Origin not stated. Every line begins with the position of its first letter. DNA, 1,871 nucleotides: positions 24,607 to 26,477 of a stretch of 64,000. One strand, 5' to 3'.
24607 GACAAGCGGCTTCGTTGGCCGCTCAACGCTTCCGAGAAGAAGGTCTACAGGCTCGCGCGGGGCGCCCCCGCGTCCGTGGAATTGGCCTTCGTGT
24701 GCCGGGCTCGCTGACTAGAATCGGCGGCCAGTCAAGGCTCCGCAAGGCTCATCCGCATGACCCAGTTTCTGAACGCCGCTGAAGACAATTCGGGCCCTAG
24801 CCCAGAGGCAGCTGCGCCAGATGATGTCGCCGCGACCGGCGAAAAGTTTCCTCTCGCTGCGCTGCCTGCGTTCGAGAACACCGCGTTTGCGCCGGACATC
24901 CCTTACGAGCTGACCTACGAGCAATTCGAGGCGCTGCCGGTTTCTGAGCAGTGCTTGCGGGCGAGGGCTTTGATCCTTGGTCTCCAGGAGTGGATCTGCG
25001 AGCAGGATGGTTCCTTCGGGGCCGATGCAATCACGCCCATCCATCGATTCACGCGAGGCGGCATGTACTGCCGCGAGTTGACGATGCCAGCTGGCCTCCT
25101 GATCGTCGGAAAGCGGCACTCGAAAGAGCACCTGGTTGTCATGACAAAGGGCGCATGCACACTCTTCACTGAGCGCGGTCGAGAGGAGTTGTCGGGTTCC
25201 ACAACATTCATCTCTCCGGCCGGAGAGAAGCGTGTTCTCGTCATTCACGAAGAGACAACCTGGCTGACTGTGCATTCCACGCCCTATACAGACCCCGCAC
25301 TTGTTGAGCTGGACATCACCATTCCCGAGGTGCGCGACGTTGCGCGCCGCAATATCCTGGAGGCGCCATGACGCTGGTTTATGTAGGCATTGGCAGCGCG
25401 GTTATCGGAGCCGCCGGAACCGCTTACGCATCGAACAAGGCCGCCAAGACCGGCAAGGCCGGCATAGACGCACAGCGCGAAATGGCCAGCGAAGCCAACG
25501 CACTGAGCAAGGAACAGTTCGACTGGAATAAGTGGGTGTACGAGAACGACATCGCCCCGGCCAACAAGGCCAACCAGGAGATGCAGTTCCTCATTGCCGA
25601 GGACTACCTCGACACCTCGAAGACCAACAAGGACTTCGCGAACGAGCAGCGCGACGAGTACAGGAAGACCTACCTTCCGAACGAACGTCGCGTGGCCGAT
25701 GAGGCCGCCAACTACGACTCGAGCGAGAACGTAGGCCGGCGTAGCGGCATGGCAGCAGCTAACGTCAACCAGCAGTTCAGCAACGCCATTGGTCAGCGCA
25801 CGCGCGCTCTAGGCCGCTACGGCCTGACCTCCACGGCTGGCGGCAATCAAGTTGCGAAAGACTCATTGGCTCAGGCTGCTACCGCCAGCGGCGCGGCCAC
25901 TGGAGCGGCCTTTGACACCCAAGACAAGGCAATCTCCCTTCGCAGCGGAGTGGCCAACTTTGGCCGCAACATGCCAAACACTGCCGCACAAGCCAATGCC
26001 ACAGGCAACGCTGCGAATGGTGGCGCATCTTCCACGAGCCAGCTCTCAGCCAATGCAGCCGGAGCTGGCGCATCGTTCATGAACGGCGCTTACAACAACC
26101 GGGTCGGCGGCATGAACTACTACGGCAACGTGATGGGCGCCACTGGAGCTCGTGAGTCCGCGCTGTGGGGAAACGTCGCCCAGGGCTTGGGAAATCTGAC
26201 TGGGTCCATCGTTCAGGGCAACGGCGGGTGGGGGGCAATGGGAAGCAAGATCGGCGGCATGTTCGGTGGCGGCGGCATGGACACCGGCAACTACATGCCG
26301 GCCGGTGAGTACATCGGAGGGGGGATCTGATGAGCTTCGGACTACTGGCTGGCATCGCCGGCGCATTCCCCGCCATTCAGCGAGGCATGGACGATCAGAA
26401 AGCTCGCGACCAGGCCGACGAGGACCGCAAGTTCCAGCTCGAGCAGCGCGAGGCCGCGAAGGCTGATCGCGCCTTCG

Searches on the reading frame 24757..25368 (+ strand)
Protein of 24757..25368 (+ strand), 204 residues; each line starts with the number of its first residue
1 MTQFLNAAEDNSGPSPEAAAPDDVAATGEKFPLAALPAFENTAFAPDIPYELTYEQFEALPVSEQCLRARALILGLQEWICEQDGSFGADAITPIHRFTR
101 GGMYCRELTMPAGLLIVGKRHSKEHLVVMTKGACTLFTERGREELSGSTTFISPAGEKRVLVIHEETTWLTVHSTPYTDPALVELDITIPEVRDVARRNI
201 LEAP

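Call 11: search_protein_families(library=phrogs, proteins=[window:24757-25368:+], max_evalue=0.001)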
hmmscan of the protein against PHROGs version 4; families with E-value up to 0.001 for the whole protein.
window:24757-25368:+ (204 aa): 3 families
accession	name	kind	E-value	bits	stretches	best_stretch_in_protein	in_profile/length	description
phrog_12032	-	tail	7.1e-31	107.8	1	93-192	39-138/160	short tail fiber protein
phrog_24280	-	tail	6.6e-24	85.3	1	94-197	48-151/169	tail fiber adhesin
phrog_34170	-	unknown function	1.3e-18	68.5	1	91-183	33-126/296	-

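Call 17: search_protein_families(library=pfam, proteins=[window:24757-25368:+], max_evalue=0.01)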
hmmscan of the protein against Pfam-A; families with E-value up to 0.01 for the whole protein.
window:24757-25368:+ (204 aa): 0 families

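Call 71: search_solved_structures(query=window:24757-25368:+, max_evalue=1)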
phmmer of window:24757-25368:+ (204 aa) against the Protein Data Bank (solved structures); distinct sequences matched with E-value up to 1: 0.

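Call 78: search_protein_families(library=padloc, proteins=[window:24757-25368:+], max_evalue=0.1)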
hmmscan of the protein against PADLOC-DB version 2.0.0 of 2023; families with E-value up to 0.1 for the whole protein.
window:24757-25368:+ (204 aa): 2 families
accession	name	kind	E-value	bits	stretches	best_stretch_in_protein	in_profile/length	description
PDLC00020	DruF2|DruF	-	0.013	11.7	0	75-102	154-181/693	Unknown function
PDLC00052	DruF4|DruF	-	0.036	10.1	0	75-102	153-180/692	Unknown function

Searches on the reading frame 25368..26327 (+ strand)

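Call 11: search_protein_families(library=phrogs, proteins=[window:25368-26327:+], max_evalue=0.001)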
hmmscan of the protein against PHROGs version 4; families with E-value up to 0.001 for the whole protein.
window:25368-26327:+ (320 aa): 1 family
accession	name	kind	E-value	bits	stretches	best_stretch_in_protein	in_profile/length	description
phrog_8003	-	head and packaging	7.1e-24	85.7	1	33-294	27-285/389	virion structural protein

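Call 17: search_protein_families(library=pfam, proteins=[window:25368-26327:+], max_evalue=0.01)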
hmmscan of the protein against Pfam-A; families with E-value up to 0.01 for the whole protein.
window:25368-26327:+ (320 aa): 0 families
